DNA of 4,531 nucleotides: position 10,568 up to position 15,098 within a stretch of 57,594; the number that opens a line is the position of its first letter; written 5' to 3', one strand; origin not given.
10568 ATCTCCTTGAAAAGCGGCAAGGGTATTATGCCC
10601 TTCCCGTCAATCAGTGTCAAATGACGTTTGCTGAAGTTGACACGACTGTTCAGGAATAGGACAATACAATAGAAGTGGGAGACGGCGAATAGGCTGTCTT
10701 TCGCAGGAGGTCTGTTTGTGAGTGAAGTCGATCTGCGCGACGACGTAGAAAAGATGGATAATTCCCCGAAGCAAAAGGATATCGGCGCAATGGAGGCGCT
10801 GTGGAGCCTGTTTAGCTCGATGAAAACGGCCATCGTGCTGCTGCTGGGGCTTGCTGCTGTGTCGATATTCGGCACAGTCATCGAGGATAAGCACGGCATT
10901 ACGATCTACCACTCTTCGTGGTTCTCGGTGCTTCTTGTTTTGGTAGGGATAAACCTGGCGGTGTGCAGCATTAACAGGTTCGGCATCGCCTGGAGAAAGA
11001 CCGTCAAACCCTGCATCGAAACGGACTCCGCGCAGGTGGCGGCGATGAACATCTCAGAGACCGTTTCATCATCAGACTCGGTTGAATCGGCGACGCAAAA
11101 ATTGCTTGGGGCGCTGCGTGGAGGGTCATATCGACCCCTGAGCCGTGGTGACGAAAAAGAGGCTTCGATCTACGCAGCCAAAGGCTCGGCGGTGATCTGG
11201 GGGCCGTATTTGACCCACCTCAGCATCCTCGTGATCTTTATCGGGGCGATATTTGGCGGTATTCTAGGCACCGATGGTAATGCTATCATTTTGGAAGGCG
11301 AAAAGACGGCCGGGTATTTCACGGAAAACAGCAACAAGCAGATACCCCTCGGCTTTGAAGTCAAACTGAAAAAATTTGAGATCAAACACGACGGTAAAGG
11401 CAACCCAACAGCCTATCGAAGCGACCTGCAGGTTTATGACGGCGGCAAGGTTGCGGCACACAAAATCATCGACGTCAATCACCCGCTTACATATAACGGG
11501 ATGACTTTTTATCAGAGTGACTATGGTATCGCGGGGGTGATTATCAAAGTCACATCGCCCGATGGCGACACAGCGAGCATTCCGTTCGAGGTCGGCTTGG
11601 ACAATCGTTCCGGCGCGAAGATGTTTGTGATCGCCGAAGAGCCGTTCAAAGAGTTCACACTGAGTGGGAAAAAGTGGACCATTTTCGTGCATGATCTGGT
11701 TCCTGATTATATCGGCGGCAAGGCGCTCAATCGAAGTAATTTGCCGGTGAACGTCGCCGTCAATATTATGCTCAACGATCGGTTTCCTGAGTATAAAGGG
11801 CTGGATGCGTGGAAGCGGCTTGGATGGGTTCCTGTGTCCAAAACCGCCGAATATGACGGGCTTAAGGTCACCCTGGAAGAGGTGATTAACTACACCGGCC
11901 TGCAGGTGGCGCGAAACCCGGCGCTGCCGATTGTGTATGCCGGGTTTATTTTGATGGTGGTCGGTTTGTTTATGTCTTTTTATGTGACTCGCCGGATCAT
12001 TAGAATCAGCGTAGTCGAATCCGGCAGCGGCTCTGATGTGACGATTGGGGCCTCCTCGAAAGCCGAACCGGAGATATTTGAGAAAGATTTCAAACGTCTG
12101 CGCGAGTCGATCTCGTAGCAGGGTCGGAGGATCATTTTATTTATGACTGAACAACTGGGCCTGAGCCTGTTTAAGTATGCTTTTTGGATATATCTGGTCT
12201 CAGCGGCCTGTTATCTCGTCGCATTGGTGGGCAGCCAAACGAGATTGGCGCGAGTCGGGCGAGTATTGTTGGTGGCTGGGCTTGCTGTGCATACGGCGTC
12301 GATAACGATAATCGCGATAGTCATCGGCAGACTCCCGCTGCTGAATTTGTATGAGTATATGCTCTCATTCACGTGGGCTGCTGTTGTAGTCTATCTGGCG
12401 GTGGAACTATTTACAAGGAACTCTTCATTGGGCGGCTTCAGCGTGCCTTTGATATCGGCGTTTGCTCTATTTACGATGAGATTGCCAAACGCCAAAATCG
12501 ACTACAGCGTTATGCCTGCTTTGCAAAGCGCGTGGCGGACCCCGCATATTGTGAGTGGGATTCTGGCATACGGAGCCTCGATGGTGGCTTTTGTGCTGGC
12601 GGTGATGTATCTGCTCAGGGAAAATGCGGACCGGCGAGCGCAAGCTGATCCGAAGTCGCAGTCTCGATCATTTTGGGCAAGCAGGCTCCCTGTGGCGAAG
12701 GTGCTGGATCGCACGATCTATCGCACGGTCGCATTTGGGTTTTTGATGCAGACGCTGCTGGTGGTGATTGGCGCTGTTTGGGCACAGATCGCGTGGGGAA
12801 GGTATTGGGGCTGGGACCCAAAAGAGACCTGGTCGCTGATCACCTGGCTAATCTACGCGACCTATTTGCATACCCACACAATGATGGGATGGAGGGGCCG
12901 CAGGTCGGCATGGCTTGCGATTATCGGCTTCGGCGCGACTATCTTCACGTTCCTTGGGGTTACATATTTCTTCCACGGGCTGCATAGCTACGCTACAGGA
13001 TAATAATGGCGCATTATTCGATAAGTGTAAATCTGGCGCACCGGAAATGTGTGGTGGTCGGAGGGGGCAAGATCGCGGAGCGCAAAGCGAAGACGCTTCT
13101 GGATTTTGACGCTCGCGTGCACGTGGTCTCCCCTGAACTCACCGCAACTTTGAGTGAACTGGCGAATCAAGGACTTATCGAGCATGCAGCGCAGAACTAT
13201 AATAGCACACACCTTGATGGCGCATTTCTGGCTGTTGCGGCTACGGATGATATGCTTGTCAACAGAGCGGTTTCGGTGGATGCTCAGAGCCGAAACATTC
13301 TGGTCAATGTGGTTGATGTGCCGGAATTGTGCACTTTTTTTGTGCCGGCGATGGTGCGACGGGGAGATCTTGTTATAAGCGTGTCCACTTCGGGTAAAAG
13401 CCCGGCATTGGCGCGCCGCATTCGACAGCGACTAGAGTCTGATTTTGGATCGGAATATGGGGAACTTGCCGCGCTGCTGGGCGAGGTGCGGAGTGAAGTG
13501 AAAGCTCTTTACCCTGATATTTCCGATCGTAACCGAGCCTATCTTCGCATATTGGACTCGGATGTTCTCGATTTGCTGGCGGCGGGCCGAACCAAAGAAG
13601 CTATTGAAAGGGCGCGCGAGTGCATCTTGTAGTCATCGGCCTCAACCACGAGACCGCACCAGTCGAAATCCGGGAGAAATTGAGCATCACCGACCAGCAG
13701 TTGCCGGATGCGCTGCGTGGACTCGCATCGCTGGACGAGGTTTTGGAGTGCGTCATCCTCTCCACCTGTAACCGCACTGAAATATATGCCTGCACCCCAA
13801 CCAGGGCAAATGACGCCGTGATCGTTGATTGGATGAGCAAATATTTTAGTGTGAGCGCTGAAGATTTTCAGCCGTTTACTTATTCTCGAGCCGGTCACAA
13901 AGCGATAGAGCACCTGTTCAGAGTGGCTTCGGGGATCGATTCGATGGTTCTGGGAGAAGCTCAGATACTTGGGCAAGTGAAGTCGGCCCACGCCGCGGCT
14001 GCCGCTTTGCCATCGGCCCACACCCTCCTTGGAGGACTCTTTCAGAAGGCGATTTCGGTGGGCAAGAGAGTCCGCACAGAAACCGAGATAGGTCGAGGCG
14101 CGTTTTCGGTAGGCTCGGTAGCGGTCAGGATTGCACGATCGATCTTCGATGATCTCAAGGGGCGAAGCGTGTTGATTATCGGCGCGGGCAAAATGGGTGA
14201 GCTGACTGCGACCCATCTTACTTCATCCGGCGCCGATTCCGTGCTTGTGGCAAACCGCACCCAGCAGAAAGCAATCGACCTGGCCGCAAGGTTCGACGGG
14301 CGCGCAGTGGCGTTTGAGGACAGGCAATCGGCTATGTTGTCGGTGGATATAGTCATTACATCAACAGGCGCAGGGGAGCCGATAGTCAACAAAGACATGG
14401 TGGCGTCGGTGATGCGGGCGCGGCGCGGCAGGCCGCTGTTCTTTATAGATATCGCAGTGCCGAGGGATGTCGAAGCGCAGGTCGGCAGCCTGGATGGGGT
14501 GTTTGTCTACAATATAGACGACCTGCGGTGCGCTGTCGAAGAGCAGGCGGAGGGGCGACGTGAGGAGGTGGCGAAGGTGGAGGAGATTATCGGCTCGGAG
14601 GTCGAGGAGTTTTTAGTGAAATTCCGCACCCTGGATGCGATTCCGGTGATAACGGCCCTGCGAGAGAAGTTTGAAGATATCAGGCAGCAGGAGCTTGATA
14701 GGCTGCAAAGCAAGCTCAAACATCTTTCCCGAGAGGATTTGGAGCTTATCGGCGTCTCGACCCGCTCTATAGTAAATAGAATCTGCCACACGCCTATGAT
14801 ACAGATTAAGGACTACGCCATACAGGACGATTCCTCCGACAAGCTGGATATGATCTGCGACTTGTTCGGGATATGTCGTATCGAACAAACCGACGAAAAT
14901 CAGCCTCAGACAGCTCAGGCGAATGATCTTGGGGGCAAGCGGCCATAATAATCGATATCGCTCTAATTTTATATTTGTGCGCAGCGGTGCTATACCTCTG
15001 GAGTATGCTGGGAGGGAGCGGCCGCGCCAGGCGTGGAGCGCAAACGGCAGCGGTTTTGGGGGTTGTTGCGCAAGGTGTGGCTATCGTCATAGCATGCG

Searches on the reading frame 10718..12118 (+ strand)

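Call 13: search_protein_families(library=pfam, proteins=[window:10718-12118:+], max_evalue=0.0001)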
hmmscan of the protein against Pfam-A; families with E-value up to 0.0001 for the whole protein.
window:10718-12118:+ (466 aa): 1 family
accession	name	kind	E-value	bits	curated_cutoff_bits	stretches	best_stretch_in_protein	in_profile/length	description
PF05140.19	ResB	-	1e-72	246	24.6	2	62-278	52-273/486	ResB-like family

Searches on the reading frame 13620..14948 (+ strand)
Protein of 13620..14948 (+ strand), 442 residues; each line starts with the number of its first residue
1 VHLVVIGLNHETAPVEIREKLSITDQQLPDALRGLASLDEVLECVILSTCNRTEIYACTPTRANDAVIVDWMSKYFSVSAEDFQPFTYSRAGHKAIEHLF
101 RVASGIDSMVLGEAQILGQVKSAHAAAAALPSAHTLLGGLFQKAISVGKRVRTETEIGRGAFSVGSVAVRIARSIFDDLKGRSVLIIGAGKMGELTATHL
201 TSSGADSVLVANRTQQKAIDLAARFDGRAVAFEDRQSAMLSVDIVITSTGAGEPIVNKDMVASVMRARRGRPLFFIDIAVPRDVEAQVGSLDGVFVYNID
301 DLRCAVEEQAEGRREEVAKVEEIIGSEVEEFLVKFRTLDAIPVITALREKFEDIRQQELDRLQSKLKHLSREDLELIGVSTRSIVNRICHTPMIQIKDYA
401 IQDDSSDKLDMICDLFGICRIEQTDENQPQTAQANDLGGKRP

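Call 13: search_protein_families(library=pfam, proteins=[window:13620-14948:+], max_evalue=0.0001)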
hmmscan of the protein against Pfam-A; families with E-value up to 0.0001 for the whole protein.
window:13620-14948:+ (442 aa): 7 families
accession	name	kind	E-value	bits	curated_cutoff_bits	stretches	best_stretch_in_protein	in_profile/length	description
PF05201.20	GlutR_N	-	9.1e-53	178.5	27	1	6-155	1-151/151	Glutamyl-tRNAGlu reductase, N-terminal domain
PF01488.26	Shikimate_DH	-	1.9e-44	151.5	24.3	1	171-303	2-136/138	Shikimate / quinate 5-dehydrogenase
PF00745.25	GlutR_dimer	-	4.6e-24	85.1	22.9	1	319-418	1-99/99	Glutamyl-tRNAGlu reductase, dimerisation domain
PF13241.12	NAD_binding_7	-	2.2e-07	31.8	22.1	1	176-264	2-82/104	Putative NAD(P)-binding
PF03807.23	F420_oxidored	-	4.7e-07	30.7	21.6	1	184-249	2-67/94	NADP oxidoreductase coenzyme F420-dependent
PF03446.21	NAD_binding_2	-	8.8e-06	26.3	21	1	185-255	3-69/161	NAD binding domain of 6-phosphogluconate dehydrogenase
PF16912.11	Glu_dehyd_C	-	7.6e-05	22.7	34.9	0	172-257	23-115/211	Glucose dehydrogenase C-terminus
